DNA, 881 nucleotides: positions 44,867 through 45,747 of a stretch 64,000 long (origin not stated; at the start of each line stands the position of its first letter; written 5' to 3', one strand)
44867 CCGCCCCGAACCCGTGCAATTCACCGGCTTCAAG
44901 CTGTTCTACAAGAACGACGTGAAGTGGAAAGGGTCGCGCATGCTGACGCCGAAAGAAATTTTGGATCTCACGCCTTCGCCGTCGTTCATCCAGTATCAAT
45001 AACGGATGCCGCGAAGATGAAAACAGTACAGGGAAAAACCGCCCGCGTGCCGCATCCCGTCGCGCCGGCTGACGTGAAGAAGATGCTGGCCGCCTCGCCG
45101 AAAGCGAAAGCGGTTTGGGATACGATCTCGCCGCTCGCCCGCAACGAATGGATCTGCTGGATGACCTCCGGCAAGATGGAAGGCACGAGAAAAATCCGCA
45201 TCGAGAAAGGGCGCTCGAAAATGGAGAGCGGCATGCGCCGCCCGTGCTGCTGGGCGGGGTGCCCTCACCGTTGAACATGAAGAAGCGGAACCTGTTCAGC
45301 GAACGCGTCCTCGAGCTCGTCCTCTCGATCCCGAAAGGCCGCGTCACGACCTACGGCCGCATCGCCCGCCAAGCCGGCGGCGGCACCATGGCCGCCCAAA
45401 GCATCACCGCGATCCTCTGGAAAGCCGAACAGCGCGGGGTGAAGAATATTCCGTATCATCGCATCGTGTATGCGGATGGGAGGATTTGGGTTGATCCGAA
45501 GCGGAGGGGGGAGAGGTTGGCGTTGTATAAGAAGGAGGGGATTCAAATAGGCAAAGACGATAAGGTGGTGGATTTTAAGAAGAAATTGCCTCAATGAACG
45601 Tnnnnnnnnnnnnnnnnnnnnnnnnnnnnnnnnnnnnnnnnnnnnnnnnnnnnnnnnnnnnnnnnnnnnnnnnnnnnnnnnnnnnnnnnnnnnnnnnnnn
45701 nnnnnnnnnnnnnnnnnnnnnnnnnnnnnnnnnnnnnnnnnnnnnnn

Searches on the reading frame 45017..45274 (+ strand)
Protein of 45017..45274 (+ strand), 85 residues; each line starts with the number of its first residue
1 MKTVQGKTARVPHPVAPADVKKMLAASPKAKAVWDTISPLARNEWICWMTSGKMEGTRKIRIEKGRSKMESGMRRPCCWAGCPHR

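Call 38: find_encoding_contigs(protein=window:45017-45274:+, flank=8000, max_places=10)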
Protein window:45017-45274:+ (85 aa): 1 contig read that carries it; 1 place shown.
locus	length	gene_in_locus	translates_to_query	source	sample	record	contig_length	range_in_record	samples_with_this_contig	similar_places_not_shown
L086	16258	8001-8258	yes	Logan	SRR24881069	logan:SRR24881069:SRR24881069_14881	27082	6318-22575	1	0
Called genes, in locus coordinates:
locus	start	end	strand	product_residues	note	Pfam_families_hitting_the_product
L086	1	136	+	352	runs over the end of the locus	PF02912:Phe_tRNA-synt_N, PF01409:tRNA-synt_2d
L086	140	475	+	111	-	PF00892:EamA (faint), PF10639:TMEM234 (weak)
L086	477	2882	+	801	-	PF01588:tRNA_bind, PF03483:B3_4, PF03484:B5, PF17759:tRNA_synthFbeta, PF03147:FDX-ACB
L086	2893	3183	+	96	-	-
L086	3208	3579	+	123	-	-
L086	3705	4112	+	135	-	PF00581:Rhodanese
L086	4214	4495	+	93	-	PF00216:Bac_DNA_binding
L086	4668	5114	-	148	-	-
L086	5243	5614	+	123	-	PF04024:PspC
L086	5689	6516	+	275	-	-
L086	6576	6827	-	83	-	-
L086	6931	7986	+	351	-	-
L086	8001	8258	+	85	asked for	PF13376:OmdA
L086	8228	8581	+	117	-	PF01035:DNA_binding_1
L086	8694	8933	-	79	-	-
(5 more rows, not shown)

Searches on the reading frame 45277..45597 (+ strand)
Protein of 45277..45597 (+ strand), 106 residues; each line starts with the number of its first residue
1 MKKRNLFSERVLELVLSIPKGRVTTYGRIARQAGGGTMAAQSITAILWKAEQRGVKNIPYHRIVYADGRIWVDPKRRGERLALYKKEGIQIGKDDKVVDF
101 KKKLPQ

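Call 3: search_protein_families(library=pfam, proteins=[window:45277-45597:+], max_evalue=0.01)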
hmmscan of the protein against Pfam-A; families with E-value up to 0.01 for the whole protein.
window:45277-45597:+ (106 aa): 1 family
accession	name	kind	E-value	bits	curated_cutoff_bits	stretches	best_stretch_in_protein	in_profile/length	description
PF01035.26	DNA_binding_1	-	1.3e-12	47.8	27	1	7-88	2-80/81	6-O-methylguanine DNA methyltransferase, DNA binding domain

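Call 39: find_homologous_proteins(query=window:45277-45597:+, max_evalue=1e-10)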
Query window:45277-45597:+ (106 aa): 1446 proteins with E <= 1e-10 among 1455 candidates; the best 120 are listed.
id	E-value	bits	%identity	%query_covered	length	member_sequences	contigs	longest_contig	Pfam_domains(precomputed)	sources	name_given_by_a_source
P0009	7.7e-63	227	100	100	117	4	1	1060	PF01035.27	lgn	-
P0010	2.0e-53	197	88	98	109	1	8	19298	PF01035.27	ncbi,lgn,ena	-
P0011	4.1e-53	196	87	98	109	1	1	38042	PF01035.27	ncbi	-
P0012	4.9e-53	196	87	98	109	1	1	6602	PF01035.27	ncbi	-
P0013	1.0e-51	191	88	98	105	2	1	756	PF01035.27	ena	-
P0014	1.5e-51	191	87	100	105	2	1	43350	PF01035.27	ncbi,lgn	-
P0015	1.6e-50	188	80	98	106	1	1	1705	PF01035.27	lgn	-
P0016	1.5e-49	185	80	96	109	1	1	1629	PF01035.27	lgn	-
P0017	4.1e-49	183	80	98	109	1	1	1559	PF01035.27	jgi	jgi:methylated-DNA-protein-cysteine methyltransferase-like protein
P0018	1.7e-48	181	82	96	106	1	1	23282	PF01035.27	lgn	-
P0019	1.9e-48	181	78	97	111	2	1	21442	PF01035.27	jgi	-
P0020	4.3e-48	180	77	100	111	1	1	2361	PF01035.27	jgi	-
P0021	7.0e-48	179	78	98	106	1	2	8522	PF01035.27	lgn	-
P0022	1.6e-47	178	80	98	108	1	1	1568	PF01035.27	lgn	-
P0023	2.9e-47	177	78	97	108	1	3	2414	PF01035.27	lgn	-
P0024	6.6e-47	176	76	96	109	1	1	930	PF01035.27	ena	-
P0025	7.1e-47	176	76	96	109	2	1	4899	PF01035.27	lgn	-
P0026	1.1e-46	175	77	98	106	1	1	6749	PF01035.27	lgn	-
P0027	1.2e-46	175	75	96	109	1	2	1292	PF01035.27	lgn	-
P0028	1.3e-46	175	78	96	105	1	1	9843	PF01035.27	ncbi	-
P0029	3.2e-46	174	74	98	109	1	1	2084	PF01035.27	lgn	-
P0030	3.7e-46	174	80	96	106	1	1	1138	PF01035.27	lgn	-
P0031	2.0e-45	171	74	98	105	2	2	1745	PF01035.27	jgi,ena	-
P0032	2.3e-45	171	73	98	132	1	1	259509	PF01035.27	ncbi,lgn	-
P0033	3.2e-45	171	73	98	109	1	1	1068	PF01035.27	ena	-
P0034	5.6e-45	170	81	98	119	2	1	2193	PF01035.27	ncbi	-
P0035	6.5e-45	170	75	95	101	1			PF01035.27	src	-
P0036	1.4e-44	169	72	98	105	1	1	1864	PF01035.27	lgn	-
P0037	2.9e-44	167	76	83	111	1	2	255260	PF01035.27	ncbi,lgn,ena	-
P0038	3.6e-44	167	73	98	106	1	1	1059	PF01035.27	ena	-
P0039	6.9e-44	166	71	86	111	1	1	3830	PF01035.27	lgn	-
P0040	8.7e-44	166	73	98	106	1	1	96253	PF01035.27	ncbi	-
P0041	1.4e-43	165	75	96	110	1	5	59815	PF01035.27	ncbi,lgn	-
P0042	2.6e-42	161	70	100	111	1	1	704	PF01035.27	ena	-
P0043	3.2e-42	161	73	94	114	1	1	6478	PF01035.27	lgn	-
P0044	3.3e-42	161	70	98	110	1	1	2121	PF01035.27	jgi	jgi:alkylated DNA nucleotide flippase Atl1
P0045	3.9e-42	161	73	98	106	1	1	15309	PF01035.27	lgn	-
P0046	4.9e-42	160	74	93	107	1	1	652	PF01035.27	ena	-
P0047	6.5e-42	160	73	93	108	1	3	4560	PF01035.27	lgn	-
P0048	6.6e-42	160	70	97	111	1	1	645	PF01035.27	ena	-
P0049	1.1e-41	159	69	98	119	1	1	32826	PF01035.27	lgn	-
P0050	1.2e-41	159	68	98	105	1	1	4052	PF01035.27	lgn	-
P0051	1.3e-41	159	69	98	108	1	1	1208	PF01035.27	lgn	-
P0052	1.6e-41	159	71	94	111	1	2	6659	PF01035.27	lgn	-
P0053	1.6e-41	159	73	97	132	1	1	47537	PF01035.27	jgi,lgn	jgi:methylated-DNA-protein-cysteine methyltransferase-like protein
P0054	3.4e-41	158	70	92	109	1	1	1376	PF01035.27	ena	-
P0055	6.1e-41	157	70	92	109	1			PF01035.27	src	-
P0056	1.4e-40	156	70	94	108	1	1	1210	PF01035.27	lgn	-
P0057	1.5e-40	156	70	98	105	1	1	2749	PF01035.27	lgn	-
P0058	1.6e-40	155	76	91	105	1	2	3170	PF01035.27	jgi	jgi:methylated-DNA-protein-cysteine methyltransferase related protein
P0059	3.7e-40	154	89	75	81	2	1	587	PF01035.27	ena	-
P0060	1.0e-39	153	73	89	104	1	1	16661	PF01035.27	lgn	-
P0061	1.1e-39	153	72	92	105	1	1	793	PF01035.27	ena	-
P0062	1.1e-39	153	73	93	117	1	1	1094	PF01035.27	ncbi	-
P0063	1.4e-39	152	69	91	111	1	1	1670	PF01035.27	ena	-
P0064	1.6e-39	152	67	98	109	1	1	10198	PF01035.27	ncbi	-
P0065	3.1e-39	151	78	92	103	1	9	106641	PF01035.27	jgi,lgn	jgi:methylated-DNA-protein-cysteine methyltransferase-like protein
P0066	4.8e-39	151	69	94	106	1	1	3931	PF01035.27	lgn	-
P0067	5.0e-39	151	68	96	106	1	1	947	PF01035.27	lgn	-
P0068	5.1e-39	151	68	92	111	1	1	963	PF01035.27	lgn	-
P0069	5.8e-39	150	72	92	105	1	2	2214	PF01035.27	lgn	-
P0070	7.7e-39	150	70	92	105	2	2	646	PF01035.27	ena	-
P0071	1.1e-38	150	72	92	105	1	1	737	PF01035.27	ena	-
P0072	1.7e-38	149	71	89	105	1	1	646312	PF01035.27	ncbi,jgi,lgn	ncbi:MAG: MGMT family protein [Patescibacteria group bacterium]|jgi:alkylated DNA nucleotide flippas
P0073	1.7e-38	149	72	92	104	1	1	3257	PF01035.27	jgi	jgi:methylated-DNA-protein-cysteine methyltransferase related protein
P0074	1.9e-38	149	68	92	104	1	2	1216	PF01035.27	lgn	-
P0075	2.9e-38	148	70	92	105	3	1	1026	PF01035.27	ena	-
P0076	3.2e-38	148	73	91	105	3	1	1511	PF01035.27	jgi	-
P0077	3.2e-38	148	70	93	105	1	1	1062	PF01035.27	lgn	-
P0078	3.7e-38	148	69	96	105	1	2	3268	PF01035.27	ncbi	-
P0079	3.9e-38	148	69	92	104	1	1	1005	PF01035.27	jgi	jgi:methylated-DNA-protein-cysteine methyltransferase related protein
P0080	4.1e-38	148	68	92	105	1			PF01035.27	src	-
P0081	4.1e-38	148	72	92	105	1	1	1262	PF01035.27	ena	-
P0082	7.0e-38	147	64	98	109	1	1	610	PF01035.27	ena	-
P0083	7.3e-38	147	68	92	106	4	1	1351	PF01035.27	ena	-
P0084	7.5e-38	147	68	92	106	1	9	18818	PF01035.27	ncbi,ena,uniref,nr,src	ncbi:MAG: hypothetical protein A3B14_01945 [Candidatus Zambryskibacteria bacterium RIFCSPLOWO2_01_FU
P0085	8.3e-38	147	63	98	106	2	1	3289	PF01035.27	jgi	-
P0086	8.6e-38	147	68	92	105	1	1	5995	PF01035.27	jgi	-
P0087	9.1e-38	147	68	92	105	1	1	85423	PF01035.27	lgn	-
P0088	9.3e-38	147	70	92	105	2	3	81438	PF01035.27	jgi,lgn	jgi:alkylated DNA nucleotide flippase Atl1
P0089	1.0e-37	146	73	90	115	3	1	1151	PF01035.27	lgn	-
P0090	1.1e-37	146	67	94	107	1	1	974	PF01035.27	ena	-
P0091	1.2e-37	146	68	94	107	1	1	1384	PF01035.27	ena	-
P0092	1.3e-37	146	71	92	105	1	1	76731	PF01035.27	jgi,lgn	jgi:methylated-DNA-protein-cysteine methyltransferase-like protein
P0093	2.1e-37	145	67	94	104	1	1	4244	PF01035.27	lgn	-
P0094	2.2e-37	145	70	92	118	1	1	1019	PF01035.27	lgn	-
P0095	2.3e-37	145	66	92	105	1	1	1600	PF01035.27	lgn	-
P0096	2.8e-37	145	69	91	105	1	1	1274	PF01035.27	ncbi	-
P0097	3.0e-37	145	68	92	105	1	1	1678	PF01035.27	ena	-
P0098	3.1e-37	145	65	95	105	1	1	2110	PF01035.27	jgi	jgi:methylated-DNA-protein-cysteine methyltransferase related protein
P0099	3.5e-37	145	68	94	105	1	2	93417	PF01035.27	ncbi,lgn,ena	-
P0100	3.6e-37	145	64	97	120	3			PF01035.27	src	-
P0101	3.7e-37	145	68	92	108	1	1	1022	PF01035.27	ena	-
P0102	3.7e-37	145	63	98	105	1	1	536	PF01035.27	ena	-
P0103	3.7e-37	145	67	94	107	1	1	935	PF01035.27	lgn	-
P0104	5.1e-37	144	69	92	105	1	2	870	PF01035.27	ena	-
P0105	5.6e-37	144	70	92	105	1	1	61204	PF01035.27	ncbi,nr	ncbi:MGMT family protein [Candidatus Wolfebacteria bacterium]|nr:MGMT family protein [Candidatus Wol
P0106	5.6e-37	144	68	92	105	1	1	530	PF01035.27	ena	-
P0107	6.0e-37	144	69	94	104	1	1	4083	PF01035.27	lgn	-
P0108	6.4e-37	144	67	92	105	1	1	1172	PF01035.27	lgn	-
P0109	6.7e-37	144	69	92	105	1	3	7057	PF01035.27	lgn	-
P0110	6.9e-37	144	70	92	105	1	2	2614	PF01035.27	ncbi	-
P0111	7.2e-37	144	69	92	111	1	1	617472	PF01035.27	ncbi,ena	-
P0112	7.7e-37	144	67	94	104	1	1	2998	PF01035.27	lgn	-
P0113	7.8e-37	144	65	92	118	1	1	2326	PF01035.27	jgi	jgi:methylated-DNA-protein-cysteine methyltransferase related protein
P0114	7.9e-37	144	68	92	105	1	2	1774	PF01035.27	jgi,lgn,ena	jgi:methylated-DNA-protein-cysteine methyltransferase-like protein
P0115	8.2e-37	144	71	92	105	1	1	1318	PF01035.27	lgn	-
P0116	8.4e-37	144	69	92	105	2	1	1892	PF01035.27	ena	-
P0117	8.8e-37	143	68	92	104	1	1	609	PF01035.27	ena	-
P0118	9.1e-37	143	65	93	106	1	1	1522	PF01035.27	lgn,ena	-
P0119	1.0e-36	143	68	92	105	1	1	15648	PF01035.27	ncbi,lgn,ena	-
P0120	1.0e-36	143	67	92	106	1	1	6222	PF01035.27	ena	-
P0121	1.1e-36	143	64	94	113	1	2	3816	PF01035.27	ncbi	-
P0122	1.1e-36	143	71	94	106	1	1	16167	PF01035.27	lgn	-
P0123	1.1e-36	143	65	96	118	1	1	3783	PF01035.27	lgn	-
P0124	1.2e-36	143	69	92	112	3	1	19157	PF01035.27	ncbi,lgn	-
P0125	1.2e-36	143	69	92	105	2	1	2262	PF01035.27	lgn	-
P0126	1.3e-36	143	68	98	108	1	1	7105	PF01035.27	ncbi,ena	-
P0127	1.3e-36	143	68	92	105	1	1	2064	PF01035.27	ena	-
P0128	1.3e-36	143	68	92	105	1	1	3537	PF01035.27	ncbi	-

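Call 40: find_encoding_contigs(protein=P0010, flank=8000, max_places=8)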
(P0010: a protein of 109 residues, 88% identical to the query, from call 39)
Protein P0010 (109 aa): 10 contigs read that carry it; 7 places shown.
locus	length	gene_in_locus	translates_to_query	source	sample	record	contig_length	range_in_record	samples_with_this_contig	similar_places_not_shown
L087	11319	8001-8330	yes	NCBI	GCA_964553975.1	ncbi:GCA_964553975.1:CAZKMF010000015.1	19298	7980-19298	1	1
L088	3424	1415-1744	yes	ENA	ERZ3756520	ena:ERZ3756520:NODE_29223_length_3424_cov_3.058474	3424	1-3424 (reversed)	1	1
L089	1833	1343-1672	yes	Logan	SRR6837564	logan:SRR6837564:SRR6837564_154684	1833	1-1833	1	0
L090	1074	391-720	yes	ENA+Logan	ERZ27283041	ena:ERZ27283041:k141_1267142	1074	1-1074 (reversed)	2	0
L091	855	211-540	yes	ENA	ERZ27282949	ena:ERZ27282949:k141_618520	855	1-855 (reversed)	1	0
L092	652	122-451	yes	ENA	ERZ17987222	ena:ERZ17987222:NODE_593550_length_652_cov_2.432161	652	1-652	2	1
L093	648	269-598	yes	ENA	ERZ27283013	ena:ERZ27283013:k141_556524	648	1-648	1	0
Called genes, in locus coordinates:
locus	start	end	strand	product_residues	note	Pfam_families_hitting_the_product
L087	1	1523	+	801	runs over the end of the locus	PF01588:tRNA_bind, PF03483:B3_4, PF03484:B5, PF17759:tRNA_synthFbeta, PF03147:FDX-ACB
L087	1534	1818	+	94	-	-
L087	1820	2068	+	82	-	-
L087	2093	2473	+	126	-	-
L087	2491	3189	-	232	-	-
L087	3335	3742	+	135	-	PF00581:Rhodanese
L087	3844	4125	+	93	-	PF00216:Bac_DNA_binding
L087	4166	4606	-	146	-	-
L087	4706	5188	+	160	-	PF09900:DUF2127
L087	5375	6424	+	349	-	-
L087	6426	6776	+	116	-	PF09966:DUF2200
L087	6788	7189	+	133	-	PF08818:DUF1801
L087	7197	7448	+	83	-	PF13376:OmdA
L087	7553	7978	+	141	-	PF00903:Glyoxalase, PF06983:3-dmu-9_3-mt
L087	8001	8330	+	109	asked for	PF01035:DNA_binding_1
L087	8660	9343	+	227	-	PF18730:HEPN_Cthe2314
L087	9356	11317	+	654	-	?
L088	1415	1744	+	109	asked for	PF01035:DNA_binding_1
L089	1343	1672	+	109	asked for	PF01035:DNA_binding_1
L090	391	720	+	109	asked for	PF01035:DNA_binding_1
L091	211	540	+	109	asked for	PF01035:DNA_binding_1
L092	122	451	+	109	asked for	PF01035:DNA_binding_1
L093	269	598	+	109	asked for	PF01035:DNA_binding_1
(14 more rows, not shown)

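Call 41: find_encoding_contigs(protein=P0011, flank=8000, max_places=4)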
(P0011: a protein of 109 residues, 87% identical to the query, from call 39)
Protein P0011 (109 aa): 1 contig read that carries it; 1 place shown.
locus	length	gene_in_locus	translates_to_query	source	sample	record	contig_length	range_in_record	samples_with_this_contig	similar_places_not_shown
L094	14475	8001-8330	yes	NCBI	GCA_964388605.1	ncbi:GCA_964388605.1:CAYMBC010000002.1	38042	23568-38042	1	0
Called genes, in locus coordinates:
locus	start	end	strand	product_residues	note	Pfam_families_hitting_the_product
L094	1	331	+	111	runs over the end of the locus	PF00892:EamA (weak), PF10639:TMEM234 (weak)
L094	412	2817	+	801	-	PF01588:tRNA_bind, PF03483:B3_4, PF03484:B5, PF17759:tRNA_synthFbeta, PF03147:FDX-ACB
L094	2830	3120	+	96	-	-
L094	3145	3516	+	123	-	-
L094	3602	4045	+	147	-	PF00581:Rhodanese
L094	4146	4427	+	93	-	PF00216:Bac_DNA_binding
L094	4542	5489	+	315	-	-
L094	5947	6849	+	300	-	-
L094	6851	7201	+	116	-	PF09966:DUF2200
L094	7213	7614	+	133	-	PF08818:DUF1801 (weak)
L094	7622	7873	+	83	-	PF13376:OmdA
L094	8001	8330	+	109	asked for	PF01035:DNA_binding_1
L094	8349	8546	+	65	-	-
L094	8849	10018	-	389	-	PF14388:DUF4419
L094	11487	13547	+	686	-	PF05729:NACHT (faint), PF24406:nSTAND_NTPase4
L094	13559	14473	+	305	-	?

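Call 42: find_encoding_contigs(protein=P0014, flank=8000, max_places=4)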
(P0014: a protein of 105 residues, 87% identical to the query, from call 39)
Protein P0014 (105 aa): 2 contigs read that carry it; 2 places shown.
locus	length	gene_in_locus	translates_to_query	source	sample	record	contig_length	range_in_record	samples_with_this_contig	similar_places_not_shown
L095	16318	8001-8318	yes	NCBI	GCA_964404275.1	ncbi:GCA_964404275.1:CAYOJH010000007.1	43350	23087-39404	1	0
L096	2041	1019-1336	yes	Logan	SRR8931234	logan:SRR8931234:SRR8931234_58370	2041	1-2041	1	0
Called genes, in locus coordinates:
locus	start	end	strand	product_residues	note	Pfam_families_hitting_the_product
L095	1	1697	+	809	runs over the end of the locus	PF01588:tRNA_bind, PF03483:B3_4, PF03484:B5, PF17759:tRNA_synthFbeta, PF03147:FDX-ACB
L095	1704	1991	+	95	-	-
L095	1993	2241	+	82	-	-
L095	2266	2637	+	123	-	-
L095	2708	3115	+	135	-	PF00581:Rhodanese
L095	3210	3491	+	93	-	PF00216:Bac_DNA_binding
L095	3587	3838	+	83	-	PF04024:PspC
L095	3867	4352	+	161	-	PF09900:DUF2127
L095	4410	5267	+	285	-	-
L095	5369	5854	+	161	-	-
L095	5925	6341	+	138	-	PF08327:AHSA1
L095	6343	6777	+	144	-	PF10604:Polyketide_cyc2 (weak), PF08327:AHSA1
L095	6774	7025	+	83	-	PF13376:OmdA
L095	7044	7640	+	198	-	PF01872:RibD_C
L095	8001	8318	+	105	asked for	PF01035:DNA_binding_1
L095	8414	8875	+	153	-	-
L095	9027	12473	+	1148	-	PF02811:PHP, PF07733:DNA_pol3_alpha, PF17657:DNA_pol3_finger, PF14579:HHH_6, PF01336:tRNA_anti-codon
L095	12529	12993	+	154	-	-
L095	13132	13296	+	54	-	-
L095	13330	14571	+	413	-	-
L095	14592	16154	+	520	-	-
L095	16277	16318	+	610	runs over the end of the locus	PF07973:tRNA_SAD, PF00587:tRNA-synt_2b, PF03129:HGTP_anticodon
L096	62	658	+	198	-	PF01872:RibD_C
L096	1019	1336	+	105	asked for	PF01035:DNA_binding_1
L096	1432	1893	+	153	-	-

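Call 47: search_protein_families(library=pfam, proteins=[L095:8414-8875:+, L087:8660-9343:+, L087:9356-11317:+, L094:8349-8546:+, L094:8849-10018:-, L094:11487-13547:+, L094:13559-14473:+], max_evalue=0.01)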
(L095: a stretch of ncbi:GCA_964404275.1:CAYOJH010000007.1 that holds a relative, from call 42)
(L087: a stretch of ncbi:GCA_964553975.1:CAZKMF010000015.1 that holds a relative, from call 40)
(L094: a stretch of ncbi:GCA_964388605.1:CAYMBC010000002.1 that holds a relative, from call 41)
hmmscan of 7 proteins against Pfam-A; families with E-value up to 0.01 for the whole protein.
L095:8414-8875:+ (153 aa): 0 families

L087:8660-9343:+ (227 aa): 2 families
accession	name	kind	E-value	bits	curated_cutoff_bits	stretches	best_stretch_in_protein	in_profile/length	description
PF18730.6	HEPN_Cthe2314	-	1.8e-13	51.3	27.1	1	48-223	9-172/174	Cthe_2314-like HEPN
PF18733.6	HEPN_LA2681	-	0.0017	18.2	27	1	95-147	68-119/204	LA2681-like HEPN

L087:9356-11317:+ (654 aa): 3 families
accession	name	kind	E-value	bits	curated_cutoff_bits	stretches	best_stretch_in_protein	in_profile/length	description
PF07733.18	DNA_pol3_alpha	-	1.4e-91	307.1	23.9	1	297-558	1-260/260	Bacterial DNA polymerase III alpha NTPase domain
PF02811.25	PHP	-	3e-45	154.9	26.4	1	7-175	1-161/164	PHP domain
PF17657.6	DNA_pol3_finger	-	2.5e-27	95.7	22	1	561-653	1-95/166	Bacterial DNA polymerase III alpha subunit finger domain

L094:8349-8546:+ (65 aa): 0 families

L094:8849-10018:- (389 aa): 1 family
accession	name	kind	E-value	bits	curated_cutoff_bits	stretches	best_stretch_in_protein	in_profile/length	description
PF14388.11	DUF4419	-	1.2e-53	183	25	1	80-383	3-302/303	Domain of unknown function (DUF4419)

L094:11487-13547:+ (686 aa): 3 families
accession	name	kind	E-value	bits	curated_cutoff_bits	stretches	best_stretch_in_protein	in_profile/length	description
PF24406.1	nSTAND_NTPase4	-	1.1e-09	38.7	27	1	314-358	13-58/58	Novel STAND NTPase 4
PF05729.18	NACHT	-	1.5e-05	25.4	26.7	1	45-200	3-164/167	NACHT domain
PF13401.12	AAA_22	-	0.00045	21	27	1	46-148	9-109/130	AAA domain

L094:13559-14473:+ (305 aa): 1 family
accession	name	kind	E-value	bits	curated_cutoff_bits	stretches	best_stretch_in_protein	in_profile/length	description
PF02811.25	PHP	-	2.3e-45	155.3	26.4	1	7-175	1-161/164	PHP domain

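Call 48: search_protein_families(library=padloc, proteins=[L095:8414-8875:+, L087:8660-9343:+, L087:9356-11317:+, L094:8849-10018:-, L094:11487-13547:+, L094:13559-14473:+], max_evalue=0.001)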
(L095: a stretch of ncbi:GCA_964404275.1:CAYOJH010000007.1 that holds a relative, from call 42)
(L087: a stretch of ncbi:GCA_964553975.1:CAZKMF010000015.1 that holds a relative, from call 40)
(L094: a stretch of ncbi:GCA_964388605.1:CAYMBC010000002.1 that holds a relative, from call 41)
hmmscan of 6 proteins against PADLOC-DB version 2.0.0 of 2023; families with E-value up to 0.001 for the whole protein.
L095:8414-8875:+ (153 aa): 0 families

L087:8660-9343:+ (227 aa): 0 families

L087:9356-11317:+ (654 aa): 0 families

L094:8849-10018:- (389 aa): 0 families

L094:11487-13547:+ (686 aa): 1 family
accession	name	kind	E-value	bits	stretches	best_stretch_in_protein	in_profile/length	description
PDLC05050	PDC-S60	-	6e-92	307.4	1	2-676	209-891/906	-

L094:13559-14473:+ (305 aa): 0 families

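Call 60: search_protein_families(library=ncbifam, proteins=[window:45277-45597:+], max_evalue=0.001)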
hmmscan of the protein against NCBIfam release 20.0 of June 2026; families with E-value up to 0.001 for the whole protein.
window:45277-45597:+ (106 aa): 1 family
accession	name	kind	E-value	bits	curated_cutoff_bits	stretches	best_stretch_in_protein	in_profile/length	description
TIGR00589.1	ogt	superfamily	2.6e-05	24.2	46.4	1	7-70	3-63/80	methylated-DNA--[protein]-cysteine S-methyltransferase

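Call 94: find_encoding_contigs(protein=P0018, flank=8000, max_places=3)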
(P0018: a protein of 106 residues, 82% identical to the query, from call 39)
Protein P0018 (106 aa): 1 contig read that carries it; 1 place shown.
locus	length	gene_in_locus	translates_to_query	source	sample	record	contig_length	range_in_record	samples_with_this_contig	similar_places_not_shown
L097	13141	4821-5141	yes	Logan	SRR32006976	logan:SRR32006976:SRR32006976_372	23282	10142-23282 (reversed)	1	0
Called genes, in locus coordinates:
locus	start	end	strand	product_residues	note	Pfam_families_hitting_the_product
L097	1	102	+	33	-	?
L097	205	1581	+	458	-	PF00206:Lyase_1, PF08328:ASL_C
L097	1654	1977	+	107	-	-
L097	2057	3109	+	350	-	-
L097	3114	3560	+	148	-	PF08327:AHSA1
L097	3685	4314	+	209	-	-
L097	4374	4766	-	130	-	-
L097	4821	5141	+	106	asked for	PF01035:DNA_binding_1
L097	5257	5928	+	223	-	-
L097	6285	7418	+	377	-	PF13784:Fic_N, PF02661:Fic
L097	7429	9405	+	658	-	PF12161:HsdM_N, PF02384:N6_Mtase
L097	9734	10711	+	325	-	PF01420:Methylase_S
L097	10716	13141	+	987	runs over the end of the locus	PF04313:HSDR_N, PF00270:DEAD (weak), PF04851:ResIII, PF18766:SWI2_SNF2, PF22679:T1R_D3-like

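Call 95: find_encoding_contigs(protein=P0019, flank=8000, max_places=3)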
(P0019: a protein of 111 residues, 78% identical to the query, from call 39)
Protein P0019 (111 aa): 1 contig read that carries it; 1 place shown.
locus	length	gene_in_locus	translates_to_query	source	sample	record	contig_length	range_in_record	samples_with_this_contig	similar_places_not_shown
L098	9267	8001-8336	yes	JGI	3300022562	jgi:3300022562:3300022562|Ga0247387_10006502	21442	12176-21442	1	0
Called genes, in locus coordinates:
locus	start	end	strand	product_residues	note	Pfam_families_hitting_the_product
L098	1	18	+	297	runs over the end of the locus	-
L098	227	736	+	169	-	PF01202:SKI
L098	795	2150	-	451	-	PF00709:Adenylsucc_synt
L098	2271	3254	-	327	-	-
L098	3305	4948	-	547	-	-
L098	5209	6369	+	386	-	-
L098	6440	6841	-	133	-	PF00472:RF-1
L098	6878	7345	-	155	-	-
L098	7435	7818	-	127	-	-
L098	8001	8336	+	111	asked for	PF01035:DNA_binding_1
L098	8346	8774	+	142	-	PF00903:Glyoxalase, PF22677:Ble-like_N (weak)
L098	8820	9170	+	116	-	PF09966:DUF2200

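Call 96: find_encoding_contigs(protein=P0012, flank=8000, max_places=3)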
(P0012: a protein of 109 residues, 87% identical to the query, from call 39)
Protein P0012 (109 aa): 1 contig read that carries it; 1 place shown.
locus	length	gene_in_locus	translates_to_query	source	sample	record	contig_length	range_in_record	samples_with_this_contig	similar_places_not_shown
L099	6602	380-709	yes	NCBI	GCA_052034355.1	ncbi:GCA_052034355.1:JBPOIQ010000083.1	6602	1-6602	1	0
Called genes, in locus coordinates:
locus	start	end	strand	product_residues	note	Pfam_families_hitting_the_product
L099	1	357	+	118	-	?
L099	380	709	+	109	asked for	PF01035:DNA_binding_1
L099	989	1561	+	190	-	-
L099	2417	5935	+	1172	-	PF02811:PHP, PF07733:DNA_pol3_alpha, PF17657:DNA_pol3_finger, PF14579:HHH_6, PF01336:tRNA_anti-codon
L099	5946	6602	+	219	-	?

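Call 98: search_protein_families(library=pfam, proteins=[L097:5257-5928:+, L099:989-1561:+], max_evalue=0.01)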
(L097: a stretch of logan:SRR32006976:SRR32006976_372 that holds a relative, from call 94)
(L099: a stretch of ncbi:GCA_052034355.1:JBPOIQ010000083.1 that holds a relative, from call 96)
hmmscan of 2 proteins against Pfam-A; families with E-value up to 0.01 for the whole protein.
L097:5257-5928:+ (223 aa): 0 families

L099:989-1561:+ (190 aa): 0 families
